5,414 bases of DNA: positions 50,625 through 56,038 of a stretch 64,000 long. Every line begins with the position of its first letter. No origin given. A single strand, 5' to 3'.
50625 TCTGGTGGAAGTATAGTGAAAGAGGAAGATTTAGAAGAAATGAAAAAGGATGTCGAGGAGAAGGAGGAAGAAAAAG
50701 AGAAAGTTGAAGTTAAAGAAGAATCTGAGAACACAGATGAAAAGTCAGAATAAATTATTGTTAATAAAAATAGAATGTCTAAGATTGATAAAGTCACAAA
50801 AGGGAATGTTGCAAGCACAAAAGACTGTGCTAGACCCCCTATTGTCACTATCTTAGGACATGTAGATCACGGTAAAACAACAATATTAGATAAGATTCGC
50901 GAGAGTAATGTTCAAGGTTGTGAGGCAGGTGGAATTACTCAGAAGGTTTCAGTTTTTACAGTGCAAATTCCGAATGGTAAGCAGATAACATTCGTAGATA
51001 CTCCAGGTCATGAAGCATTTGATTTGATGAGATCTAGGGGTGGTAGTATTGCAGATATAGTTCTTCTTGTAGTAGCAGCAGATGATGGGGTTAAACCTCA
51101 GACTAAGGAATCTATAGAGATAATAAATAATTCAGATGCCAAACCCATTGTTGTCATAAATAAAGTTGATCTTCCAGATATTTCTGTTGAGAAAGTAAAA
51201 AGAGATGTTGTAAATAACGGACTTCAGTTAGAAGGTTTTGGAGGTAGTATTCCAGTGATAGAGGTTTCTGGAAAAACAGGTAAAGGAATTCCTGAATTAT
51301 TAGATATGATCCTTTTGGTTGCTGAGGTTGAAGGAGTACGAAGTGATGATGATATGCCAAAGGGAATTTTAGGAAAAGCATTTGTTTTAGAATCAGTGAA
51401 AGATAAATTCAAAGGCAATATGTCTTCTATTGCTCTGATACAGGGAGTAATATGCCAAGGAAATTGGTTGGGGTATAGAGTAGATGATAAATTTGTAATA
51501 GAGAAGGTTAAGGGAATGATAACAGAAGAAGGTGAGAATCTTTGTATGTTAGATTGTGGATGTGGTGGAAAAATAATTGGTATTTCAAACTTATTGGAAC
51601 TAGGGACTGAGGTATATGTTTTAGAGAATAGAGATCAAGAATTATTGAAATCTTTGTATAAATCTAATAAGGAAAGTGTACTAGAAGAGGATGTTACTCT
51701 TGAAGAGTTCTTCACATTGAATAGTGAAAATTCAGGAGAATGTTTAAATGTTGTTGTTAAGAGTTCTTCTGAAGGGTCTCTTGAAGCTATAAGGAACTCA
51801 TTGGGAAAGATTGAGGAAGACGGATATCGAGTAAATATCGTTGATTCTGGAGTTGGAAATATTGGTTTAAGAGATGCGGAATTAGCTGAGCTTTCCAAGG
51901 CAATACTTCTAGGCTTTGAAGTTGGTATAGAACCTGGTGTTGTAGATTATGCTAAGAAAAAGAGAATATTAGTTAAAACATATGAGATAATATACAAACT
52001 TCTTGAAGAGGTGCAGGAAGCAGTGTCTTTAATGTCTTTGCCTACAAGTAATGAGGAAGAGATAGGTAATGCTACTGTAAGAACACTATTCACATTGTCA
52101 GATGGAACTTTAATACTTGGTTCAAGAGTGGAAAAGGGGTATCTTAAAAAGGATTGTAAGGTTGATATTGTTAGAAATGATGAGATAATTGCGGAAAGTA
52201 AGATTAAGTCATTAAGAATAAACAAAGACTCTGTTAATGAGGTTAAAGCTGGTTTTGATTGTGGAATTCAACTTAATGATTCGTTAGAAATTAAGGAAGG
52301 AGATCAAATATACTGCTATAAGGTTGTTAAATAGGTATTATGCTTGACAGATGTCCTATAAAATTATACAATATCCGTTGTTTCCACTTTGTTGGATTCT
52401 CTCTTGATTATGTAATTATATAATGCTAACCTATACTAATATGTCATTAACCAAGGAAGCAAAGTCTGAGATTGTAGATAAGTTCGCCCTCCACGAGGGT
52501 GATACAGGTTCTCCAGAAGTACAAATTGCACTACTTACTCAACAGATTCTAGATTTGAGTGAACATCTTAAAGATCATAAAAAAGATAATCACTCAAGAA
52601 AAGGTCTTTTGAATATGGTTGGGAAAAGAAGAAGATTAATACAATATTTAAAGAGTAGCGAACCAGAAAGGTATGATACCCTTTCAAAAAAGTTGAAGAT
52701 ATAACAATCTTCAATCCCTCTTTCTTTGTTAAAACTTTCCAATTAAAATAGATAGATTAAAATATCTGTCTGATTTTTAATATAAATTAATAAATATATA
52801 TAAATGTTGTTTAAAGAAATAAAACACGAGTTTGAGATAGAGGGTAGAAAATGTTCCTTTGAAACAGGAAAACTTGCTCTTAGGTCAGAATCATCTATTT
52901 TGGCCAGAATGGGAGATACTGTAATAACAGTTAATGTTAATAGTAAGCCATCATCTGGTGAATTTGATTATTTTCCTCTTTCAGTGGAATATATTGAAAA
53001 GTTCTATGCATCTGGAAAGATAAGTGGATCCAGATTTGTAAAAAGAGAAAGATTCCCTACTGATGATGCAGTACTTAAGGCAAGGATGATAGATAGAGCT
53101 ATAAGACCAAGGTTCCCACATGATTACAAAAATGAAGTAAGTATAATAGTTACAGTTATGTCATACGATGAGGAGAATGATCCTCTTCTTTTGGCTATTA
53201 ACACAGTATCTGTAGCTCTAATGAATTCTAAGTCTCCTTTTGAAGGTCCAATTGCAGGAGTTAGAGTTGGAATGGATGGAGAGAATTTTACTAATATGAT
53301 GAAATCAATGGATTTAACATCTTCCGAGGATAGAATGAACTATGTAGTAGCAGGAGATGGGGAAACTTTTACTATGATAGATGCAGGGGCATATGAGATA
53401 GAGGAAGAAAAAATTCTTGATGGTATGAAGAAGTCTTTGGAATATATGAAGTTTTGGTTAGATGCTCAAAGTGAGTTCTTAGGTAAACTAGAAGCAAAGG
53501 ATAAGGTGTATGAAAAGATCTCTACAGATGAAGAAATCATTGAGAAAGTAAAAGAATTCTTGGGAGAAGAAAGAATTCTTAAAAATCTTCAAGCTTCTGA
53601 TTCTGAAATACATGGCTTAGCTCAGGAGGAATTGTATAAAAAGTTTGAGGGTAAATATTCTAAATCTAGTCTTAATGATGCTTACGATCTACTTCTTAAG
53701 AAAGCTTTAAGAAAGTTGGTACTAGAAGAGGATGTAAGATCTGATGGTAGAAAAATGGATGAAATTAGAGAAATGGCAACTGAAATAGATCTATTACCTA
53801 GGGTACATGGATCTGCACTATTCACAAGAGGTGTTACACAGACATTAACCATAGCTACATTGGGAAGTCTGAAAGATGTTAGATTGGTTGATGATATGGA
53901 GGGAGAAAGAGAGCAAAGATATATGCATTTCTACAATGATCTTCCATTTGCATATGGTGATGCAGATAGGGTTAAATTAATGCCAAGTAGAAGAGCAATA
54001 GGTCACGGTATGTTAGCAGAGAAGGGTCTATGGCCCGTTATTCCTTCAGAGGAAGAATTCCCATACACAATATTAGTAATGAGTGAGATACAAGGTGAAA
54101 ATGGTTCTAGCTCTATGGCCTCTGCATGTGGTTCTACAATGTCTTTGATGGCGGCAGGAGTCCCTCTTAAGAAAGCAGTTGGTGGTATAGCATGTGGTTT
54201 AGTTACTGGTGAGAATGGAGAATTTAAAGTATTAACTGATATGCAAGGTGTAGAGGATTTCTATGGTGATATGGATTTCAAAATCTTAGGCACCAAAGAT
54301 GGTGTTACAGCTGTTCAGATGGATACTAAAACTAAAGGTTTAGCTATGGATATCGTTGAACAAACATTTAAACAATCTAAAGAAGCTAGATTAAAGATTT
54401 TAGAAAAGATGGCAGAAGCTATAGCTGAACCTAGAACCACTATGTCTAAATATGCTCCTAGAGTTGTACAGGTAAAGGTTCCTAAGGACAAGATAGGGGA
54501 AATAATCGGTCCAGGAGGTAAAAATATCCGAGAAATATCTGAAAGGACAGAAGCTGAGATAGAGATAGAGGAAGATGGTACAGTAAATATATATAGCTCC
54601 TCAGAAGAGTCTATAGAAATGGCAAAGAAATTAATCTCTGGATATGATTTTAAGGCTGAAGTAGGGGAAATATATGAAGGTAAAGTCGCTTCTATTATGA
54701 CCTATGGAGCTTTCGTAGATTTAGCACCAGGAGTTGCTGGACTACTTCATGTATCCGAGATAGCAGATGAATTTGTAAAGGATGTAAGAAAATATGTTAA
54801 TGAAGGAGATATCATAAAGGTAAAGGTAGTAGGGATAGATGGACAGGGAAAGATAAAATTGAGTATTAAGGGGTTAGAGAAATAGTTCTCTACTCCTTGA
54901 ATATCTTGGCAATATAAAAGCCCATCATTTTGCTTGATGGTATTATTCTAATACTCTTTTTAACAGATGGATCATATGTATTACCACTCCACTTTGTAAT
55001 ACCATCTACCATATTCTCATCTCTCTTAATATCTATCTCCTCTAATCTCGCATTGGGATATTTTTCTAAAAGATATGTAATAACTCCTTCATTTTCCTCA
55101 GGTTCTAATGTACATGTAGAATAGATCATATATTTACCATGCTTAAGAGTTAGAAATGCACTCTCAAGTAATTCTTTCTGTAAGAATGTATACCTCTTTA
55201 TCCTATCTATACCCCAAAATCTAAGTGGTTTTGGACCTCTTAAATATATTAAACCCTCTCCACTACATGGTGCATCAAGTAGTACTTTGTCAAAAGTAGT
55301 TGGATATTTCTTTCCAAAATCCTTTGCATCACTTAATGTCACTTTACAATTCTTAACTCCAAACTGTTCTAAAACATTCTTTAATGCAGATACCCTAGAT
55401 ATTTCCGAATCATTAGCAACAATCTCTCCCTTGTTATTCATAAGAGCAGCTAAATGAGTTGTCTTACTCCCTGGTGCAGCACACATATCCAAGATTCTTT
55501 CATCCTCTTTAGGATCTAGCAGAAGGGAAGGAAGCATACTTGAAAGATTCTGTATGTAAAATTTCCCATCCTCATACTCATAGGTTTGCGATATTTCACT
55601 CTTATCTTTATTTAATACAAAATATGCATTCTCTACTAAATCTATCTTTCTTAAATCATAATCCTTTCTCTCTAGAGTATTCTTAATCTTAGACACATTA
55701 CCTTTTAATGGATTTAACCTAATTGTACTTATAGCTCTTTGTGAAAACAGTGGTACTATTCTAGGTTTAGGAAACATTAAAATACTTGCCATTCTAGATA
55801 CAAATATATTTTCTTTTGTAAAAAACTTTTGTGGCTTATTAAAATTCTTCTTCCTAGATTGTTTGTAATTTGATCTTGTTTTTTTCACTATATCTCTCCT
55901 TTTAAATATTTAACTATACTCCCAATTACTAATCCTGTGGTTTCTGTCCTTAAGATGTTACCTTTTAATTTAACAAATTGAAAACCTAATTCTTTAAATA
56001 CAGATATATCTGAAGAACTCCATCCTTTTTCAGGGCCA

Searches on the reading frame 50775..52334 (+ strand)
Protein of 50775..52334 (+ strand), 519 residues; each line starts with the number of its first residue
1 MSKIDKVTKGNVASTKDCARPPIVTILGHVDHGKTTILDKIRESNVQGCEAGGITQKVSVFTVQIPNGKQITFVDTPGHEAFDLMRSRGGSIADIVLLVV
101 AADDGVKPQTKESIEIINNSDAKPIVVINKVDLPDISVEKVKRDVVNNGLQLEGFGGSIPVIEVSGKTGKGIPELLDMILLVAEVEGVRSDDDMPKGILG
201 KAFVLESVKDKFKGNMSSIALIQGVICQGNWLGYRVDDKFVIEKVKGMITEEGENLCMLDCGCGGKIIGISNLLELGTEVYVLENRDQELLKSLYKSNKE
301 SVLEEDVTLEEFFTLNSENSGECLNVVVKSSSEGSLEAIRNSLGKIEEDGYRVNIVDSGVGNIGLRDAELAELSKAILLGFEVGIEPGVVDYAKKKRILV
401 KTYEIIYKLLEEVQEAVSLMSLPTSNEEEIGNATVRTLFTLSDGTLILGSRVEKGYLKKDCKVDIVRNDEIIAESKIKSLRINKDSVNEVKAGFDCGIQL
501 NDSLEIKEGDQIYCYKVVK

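Call 62: search_protein_families(library=pfam, proteins=[window:50775-52334:+], max_evalue=0.00001)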
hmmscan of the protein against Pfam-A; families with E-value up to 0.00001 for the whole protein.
window:50775-52334:+ (519 aa): 3 families
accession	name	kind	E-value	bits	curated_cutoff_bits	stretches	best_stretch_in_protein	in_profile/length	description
PF00009.33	GTP_EFTU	-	5.4e-37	127.6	26.5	1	23-181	5-184/188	Elongation factor Tu GTP binding domain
PF11987.13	IF-2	-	2.3e-27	95.7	27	1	303-414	6-117/117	Translation-initiation factor 2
PF01926.29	MMR_HSR1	-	3.1e-12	47.1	21.9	1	24-130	2-113/113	50S ribosome-binding GTPase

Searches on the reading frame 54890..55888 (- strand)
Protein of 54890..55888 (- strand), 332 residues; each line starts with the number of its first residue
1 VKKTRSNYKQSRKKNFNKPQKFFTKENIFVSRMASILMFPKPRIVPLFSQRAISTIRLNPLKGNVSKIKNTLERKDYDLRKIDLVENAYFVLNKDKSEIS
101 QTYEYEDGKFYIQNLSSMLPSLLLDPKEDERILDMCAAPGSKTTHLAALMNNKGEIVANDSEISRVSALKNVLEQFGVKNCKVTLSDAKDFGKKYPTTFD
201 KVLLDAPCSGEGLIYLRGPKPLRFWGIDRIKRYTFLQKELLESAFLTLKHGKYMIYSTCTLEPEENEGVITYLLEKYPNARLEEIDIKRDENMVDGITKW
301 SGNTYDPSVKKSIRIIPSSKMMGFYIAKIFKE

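Call 62: search_protein_families(library=pfam, proteins=[window:54890-55888:-], max_evalue=0.00001)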
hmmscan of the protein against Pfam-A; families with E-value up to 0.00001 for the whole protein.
window:54890-55888:- (332 aa): 3 families
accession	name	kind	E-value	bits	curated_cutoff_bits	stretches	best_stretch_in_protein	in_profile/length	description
PF01189.24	Methyltr_RsmB-F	-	1.4e-51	175.5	27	1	122-329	2-198/199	16S rRNA methyltransferase RsmB/F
PF13847.12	Methyltransf_31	-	5.8e-10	39.5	27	1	127-261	2-114/145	Methyltransferase domain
PF17125.10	Methyltr_RsmF_N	-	2.3e-07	31.6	34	1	29-114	5-85/86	N-terminal domain of 16S rRNA methyltransferase RsmF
